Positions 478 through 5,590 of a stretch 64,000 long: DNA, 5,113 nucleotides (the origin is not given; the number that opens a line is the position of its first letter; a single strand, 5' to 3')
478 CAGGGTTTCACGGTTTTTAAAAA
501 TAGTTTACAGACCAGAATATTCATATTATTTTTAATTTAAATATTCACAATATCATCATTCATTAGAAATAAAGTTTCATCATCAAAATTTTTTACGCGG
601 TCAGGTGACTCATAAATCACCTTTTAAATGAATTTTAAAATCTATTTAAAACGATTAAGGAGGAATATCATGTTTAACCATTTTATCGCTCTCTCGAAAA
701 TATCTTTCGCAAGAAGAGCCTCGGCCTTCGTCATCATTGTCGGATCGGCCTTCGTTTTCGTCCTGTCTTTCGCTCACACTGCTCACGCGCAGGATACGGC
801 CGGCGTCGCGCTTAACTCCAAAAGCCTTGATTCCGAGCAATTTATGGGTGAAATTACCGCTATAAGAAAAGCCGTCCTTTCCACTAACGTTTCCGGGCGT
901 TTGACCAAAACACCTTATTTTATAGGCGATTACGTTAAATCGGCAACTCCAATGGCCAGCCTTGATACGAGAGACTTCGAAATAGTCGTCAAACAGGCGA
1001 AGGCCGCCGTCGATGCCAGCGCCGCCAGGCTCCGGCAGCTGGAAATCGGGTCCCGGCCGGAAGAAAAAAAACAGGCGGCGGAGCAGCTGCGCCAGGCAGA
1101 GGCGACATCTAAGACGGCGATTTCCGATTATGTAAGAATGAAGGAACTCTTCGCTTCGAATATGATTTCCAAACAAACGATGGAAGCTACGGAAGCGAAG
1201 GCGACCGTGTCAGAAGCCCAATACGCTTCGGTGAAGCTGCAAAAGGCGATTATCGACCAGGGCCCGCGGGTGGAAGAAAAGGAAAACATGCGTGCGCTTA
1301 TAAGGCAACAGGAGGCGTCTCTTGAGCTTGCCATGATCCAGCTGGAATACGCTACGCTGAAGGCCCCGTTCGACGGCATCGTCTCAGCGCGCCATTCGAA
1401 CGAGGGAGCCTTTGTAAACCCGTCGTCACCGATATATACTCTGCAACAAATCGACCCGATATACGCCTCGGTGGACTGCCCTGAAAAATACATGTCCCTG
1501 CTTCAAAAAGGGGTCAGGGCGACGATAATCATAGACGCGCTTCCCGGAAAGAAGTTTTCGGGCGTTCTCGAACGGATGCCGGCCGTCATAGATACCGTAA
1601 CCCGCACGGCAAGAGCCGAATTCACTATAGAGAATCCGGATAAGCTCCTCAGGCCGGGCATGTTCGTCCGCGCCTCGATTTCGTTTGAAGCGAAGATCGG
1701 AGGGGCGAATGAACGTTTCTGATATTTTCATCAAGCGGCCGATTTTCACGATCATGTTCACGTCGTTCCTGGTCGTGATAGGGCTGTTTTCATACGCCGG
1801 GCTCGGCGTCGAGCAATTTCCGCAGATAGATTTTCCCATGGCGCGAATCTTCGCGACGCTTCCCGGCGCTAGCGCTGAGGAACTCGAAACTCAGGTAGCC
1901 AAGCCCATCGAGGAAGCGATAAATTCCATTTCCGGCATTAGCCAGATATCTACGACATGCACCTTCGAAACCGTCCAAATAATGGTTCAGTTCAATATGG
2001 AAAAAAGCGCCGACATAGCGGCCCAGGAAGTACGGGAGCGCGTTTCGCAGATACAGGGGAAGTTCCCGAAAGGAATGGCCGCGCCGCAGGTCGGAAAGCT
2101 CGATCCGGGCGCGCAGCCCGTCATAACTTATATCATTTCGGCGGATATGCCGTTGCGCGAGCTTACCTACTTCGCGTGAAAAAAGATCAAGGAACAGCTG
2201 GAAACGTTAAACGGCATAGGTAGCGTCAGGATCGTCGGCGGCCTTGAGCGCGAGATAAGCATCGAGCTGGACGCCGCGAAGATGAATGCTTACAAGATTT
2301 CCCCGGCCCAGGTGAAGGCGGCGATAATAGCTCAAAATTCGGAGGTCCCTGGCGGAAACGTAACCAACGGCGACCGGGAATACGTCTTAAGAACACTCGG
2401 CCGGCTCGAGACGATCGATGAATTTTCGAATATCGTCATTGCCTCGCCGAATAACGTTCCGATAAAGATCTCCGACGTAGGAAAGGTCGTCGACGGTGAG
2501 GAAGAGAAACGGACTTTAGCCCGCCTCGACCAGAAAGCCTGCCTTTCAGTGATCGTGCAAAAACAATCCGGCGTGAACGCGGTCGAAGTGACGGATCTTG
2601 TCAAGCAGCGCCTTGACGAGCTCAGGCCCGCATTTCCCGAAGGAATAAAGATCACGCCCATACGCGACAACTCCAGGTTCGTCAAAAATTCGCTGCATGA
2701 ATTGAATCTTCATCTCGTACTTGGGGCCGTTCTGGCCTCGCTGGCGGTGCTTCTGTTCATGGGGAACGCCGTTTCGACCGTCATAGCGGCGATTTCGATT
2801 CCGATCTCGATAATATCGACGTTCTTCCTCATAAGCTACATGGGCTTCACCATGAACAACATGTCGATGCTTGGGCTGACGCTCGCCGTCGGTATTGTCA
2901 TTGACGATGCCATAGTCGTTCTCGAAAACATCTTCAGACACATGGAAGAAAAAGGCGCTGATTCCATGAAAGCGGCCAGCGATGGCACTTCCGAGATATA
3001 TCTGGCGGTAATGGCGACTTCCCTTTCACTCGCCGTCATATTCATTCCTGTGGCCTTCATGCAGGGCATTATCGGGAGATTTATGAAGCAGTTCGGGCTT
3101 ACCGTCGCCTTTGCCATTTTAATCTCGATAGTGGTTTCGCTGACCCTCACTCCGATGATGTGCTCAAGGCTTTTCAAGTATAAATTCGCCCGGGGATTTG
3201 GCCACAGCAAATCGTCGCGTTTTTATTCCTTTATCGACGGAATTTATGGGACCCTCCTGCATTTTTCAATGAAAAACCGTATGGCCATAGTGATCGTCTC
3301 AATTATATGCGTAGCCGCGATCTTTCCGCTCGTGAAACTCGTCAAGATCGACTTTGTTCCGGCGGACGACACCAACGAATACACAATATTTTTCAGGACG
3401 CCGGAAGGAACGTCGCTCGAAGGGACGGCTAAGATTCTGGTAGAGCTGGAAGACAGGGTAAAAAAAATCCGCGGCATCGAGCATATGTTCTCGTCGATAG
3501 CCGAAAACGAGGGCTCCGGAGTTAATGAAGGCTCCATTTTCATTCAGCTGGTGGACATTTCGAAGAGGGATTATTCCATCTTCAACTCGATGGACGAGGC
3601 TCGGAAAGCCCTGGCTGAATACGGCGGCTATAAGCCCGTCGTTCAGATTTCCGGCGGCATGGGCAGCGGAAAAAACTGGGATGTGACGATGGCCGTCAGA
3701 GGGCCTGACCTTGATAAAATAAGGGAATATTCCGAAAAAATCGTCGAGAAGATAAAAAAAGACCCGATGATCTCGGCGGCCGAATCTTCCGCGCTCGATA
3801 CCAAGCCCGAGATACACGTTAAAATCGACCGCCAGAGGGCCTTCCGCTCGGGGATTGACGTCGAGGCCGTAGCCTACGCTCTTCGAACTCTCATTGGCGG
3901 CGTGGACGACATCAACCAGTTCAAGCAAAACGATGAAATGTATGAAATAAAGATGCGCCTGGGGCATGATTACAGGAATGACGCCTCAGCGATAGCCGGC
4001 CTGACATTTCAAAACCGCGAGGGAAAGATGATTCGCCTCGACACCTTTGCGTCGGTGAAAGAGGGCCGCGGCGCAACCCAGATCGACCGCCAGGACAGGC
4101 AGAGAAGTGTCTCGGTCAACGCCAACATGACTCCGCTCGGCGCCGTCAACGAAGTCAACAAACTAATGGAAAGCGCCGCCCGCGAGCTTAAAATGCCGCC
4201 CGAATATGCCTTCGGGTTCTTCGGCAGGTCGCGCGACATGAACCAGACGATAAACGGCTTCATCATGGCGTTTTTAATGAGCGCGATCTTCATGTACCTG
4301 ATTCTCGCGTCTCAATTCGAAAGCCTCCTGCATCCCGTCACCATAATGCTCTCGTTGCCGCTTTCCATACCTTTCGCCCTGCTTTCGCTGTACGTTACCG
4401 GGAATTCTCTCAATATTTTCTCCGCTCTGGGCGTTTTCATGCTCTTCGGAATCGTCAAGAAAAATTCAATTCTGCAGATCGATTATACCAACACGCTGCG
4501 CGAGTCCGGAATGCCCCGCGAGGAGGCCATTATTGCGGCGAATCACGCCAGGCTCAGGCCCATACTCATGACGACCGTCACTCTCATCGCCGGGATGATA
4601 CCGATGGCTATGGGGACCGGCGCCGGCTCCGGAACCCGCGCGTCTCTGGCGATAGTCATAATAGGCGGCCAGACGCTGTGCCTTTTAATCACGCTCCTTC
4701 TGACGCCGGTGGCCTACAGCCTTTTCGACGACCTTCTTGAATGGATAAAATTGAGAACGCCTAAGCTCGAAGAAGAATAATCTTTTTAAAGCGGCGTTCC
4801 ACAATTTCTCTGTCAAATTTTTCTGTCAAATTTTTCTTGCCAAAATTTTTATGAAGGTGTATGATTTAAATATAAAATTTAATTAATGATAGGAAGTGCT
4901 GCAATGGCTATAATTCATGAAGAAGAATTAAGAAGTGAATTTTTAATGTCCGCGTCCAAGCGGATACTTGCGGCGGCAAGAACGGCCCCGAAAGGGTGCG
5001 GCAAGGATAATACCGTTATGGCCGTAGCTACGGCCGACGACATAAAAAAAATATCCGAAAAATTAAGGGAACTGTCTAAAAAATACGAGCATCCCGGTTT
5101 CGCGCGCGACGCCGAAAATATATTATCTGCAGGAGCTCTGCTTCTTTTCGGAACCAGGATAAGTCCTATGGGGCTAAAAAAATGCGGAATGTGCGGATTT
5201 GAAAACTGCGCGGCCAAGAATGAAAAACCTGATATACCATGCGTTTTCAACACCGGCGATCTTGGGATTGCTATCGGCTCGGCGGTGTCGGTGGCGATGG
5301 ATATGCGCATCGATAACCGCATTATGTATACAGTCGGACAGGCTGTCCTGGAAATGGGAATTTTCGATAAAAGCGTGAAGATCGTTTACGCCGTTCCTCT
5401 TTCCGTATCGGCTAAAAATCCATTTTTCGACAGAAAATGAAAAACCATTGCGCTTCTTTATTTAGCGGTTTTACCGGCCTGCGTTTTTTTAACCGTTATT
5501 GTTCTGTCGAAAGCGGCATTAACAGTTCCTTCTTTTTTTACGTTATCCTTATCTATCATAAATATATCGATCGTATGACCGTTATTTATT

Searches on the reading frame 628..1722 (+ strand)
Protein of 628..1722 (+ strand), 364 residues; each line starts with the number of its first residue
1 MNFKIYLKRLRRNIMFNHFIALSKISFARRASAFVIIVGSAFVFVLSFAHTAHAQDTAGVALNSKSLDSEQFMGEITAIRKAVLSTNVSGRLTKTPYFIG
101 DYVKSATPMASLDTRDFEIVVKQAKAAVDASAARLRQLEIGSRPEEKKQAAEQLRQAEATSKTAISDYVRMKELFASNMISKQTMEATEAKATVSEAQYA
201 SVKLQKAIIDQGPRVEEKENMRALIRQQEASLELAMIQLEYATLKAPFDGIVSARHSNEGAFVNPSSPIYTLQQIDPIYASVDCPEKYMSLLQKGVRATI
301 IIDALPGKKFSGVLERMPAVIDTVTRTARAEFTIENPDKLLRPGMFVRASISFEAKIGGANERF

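Call 15: search_protein_families(library=ncbifam, proteins=[window:628-1722:+], max_evalue=0.00001)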
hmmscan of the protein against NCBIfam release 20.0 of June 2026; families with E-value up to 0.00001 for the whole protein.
window:628-1722:+ (364 aa): 17 families
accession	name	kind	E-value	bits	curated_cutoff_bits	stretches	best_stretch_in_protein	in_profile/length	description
TIGR01730.1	RND_mfp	subfamily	1.5e-50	172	94.9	2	217-355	110-248/322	efflux RND transporter periplasmic adaptor subunit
NF002939.0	PRK03598.1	equivalog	4.2e-39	134.6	393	1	71-314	35-277/332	secretion protein HlyD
TIGR00998.1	8a0101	subfamily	2.1e-28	99.3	390.8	1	82-316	44-280/334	EmrA/EmrK family multidrug efflux transporter periplasmic adaptor subunit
TIGR00999.1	8a0102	subfamily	5.9e-24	84.6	319.3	1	145-352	20-202/271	CzcB/NccB family metal efflux transporter periplasmic adaptor subunit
NF007785.0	PRK10476.1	equivalog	7.8e-23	80.8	376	1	84-314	51-281/347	multidrug transporter subunit MdtN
NF008606.0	PRK11578.1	equivalog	1.4e-17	63.9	342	1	34-353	15-300/371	macrolide transporter subunit MacA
NF008589.1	PRK11556.1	equivalog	1.4e-16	60.4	391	1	220-353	171-312/392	MdtA/MuxA family multidrug efflux RND transporter periplasmic adaptor subunit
NF011715.0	PRK15136.1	equivalog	3.2e-15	55.6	563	1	84-304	64-278/390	multidrug efflux MFS transporter periplasmic adaptor subunit EmrA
NF007132.1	PRK09578.1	equivalog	3.6e-14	52.3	512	1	217-298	149-232/396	MexX/AxyX family multidrug efflux RND transporter periplasmic adaptor subunit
NF007303.0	PRK09783.1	subfamily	1.8e-12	46.4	390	1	237-347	211-320/414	copper/silver efflux system membrane fusion protein CusB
NF045904.1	RND-peri-MexE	equivalog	2.2e-12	46.6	714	1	214-349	144-289/390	multidrug efflux RND transporter periplasmic adaptor subunit MexE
TIGR02971.1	heterocyst_DevB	subfamily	9.1e-10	38.4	129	1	91-321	26-282/327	ABC exporter membrane fusion protein, DevB family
NF033834.1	RND_adapt_MexA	exception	4.7e-09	35.8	750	1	186-351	100-282/373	multidrug efflux RND transporter periplasmic adaptor subunit MexA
NF011604.1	PRK15030.1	equivalog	8.4e-09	34.9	765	1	222-351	154-297/397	multidrug efflux RND transporter periplasmic adaptor subunit AcrA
NF033138.2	RND-peri-MexC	equivalog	5.5e-08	32.3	625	1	186-349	116-291/375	MexC family multidrug efflux RND transporter periplasmic adaptor subunit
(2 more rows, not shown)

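Call 52: find_encoding_contigs(protein=window:628-1722:+, flank=4000, max_places=4)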
Protein window:628-1722:+ (364 aa): no gene with exactly this product is on record in the collection.

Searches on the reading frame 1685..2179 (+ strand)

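Call 15: search_protein_families(library=ncbifam, proteins=[window:1685-2179:+], max_evalue=0.00001)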
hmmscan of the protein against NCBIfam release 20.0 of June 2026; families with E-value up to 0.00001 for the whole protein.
window:1685-2179:+ (164 aa): 11 families
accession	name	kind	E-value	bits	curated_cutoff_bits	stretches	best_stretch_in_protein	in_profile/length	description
NF033617.1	RND_permease_2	subfamily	3.1e-32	111.5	1250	1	12-163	1-154/1009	multidrug efflux RND transporter permease subunit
NF007905.0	PRK10614.1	equivalog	8.9e-26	89.9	1774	1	10-154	2-147/1025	multidrug efflux RND transporter permease subunit MdtC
NF000282.2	RND_permease_1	subfamily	5.3e-23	80.9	1250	1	13-130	2-120/1029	multidrug efflux RND transporter permease subunit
TIGR00915.1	2A0602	subfamily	5.5e-21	74.2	940.35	1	12-130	2-121/1050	efflux RND transporter permease subunit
NF007798.0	PRK10503.1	equivalog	3.5e-19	67.9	1584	1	12-157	13-160/1040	MdtB/MuxB family multidrug efflux RND transporter permease subunit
NF007131.0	PRK09577.1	equivalog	7.5e-19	67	1768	1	14-130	4-120/1045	multidrug efflux RND transporter permease subunit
NF007842.1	PRK10555.1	equivalog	1.8e-15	55.9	1854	1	12-136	2-127/1036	multidrug efflux RND transporter permease AcrD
TIGR00914.1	2A0601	subfamily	4.4e-14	51.2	701.45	1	17-153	11-146/1051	CusA/CzcA family heavy metal efflux RND transporter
NF000037.1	RND_perm_OqxB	exception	7.1e-13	47.3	2200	1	9-131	1-124/1050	multidrug efflux RND transporter permease subunit OqxB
NF007133.0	PRK09579.1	equivalog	9.1e-13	46.7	1763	1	9-139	1-131/1017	multidrug efflux RND transporter permease subunit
NF011706.2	PRK15127.1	equivalog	1.6e-12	46.1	2150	1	13-125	3-116/1049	multidrug efflux RND transporter permease subunit AcrB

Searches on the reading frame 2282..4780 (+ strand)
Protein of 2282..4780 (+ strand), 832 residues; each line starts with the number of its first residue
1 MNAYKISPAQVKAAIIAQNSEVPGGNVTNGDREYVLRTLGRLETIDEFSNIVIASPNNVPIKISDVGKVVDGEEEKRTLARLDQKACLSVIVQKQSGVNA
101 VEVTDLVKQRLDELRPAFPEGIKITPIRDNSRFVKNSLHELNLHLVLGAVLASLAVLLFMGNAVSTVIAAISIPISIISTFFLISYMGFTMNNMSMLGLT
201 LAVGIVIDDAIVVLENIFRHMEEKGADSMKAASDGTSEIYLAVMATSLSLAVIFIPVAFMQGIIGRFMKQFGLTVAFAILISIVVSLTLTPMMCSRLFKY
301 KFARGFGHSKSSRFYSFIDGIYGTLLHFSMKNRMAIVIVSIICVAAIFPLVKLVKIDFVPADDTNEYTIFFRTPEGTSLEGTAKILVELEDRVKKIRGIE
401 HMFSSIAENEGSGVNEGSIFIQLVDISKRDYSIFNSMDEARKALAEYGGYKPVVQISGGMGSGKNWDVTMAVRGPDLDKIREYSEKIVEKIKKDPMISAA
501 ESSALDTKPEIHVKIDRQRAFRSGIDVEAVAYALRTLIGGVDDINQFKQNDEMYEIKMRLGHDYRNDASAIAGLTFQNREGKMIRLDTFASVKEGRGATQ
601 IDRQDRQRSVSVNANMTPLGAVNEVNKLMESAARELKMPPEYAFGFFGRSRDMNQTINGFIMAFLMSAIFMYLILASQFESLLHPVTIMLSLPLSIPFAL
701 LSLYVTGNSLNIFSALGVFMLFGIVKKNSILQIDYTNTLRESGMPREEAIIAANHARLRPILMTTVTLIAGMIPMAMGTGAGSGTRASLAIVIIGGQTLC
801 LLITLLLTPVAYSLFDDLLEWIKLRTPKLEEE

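Call 15: search_protein_families(library=ncbifam, proteins=[window:2282-4780:+], max_evalue=0.00001)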
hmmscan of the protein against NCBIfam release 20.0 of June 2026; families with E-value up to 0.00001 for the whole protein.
window:2282-4780:+ (832 aa): 15 families
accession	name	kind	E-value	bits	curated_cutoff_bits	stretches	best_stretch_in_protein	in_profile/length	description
NF033617.1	RND_permease_2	subfamily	1e-201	672.6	1250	1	1-816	191-1008/1009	multidrug efflux RND transporter permease subunit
NF000282.2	RND_permease_1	subfamily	5.3e-154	514.6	1250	1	1-814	192-1026/1029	multidrug efflux RND transporter permease subunit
TIGR00915.1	2A0602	subfamily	1e-135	454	940.35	1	1-819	193-1032/1050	efflux RND transporter permease subunit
NF007905.0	PRK10614.1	equivalog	1.8e-135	453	1774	1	6-822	199-1015/1025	multidrug efflux RND transporter permease subunit MdtC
NF007798.0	PRK10503.1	equivalog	5.1e-131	438.2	1584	1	3-831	205-1038/1040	MdtB/MuxB family multidrug efflux RND transporter permease subunit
NF007133.0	PRK09579.1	equivalog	3.8e-120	402.1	1763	1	1-815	193-1002/1017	multidrug efflux RND transporter permease subunit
TIGR00914.1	2A0601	subfamily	9.4e-107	358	701.45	1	1-815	203-1035/1051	CusA/CzcA family heavy metal efflux RND transporter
NF007842.1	PRK10555.1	equivalog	1.4e-95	321.1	1854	1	1-813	193-1024/1036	multidrug efflux RND transporter permease AcrD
NF007131.0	PRK09577.1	equivalog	7.8e-95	318.5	1768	1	40-821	237-1028/1045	multidrug efflux RND transporter permease subunit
NF011706.2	PRK15127.1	equivalog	1.2e-89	301.6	2150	1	1-812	193-1026/1049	multidrug efflux RND transporter permease subunit AcrB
NF000037.1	RND_perm_OqxB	exception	3.7e-88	296.5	2200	1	35-818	236-1037/1050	multidrug efflux RND transporter permease subunit OqxB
TIGR00921.1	2A067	subfamily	1.7e-11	42.9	351.9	1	54-492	102-553/733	hydrophobe/amphiphile efflux-3 (HAE3) family transporter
TIGR00916.1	2A0604s01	subfamily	1.8e-09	37.6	148.6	1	117-287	60-231/231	SecD/SecF family protein translocase subunit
NF009583.0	PRK13024.1-3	subfamily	5.9e-08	31.2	721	1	146-350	286-481/755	protein translocase subunit SecDF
NF009580.0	PRK13023.1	equivalog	3.1e-06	25.7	1153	1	145-297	297-447/775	protein translocase subunit SecDF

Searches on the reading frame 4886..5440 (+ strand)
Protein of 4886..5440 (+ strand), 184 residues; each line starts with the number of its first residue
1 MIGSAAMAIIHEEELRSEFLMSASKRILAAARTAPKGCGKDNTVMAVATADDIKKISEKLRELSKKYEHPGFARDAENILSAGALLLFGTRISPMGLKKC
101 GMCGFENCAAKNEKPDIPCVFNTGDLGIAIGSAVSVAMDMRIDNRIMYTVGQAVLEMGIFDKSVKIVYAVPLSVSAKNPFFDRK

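Call 15: search_protein_families(library=ncbifam, proteins=[window:4886-5440:+], max_evalue=0.00001)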
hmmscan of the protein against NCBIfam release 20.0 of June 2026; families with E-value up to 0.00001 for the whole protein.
window:4886-5440:+ (184 aa): 0 families

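Call 32: search_protein_families(library=pfam, proteins=[window:4886-5440:+], max_evalue=0.0001)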
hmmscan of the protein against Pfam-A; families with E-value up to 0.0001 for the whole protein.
window:4886-5440:+ (184 aa): 1 family
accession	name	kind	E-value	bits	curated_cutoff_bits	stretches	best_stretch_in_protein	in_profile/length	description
PF09918.14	DUF2148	-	1.6e-29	102.2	25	1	118-183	4-68/68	Uncharacterized protein containing a ferredoxin domain (DUF2148)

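Call 53: find_encoding_contigs(protein=window:4886-5440:+, flank=4000, max_places=4)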
Protein window:4886-5440:+ (184 aa): 2 contigs read that carry it; 2 places shown.
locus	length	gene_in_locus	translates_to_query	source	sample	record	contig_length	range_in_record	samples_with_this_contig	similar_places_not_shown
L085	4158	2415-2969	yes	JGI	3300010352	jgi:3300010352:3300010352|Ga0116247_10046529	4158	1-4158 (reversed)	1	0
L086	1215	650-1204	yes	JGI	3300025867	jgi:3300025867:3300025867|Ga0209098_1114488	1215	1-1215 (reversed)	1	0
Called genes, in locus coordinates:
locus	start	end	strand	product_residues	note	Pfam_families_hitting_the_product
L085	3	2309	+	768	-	?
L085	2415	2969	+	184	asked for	PF09918:DUF2148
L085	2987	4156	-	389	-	?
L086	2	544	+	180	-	PF00873:ACR_tran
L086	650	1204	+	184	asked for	PF09918:DUF2148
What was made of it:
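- Tried and rejected: Independent contigs either did not reach it (call 53) or were not on record (call 52), so it stays unexplained.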
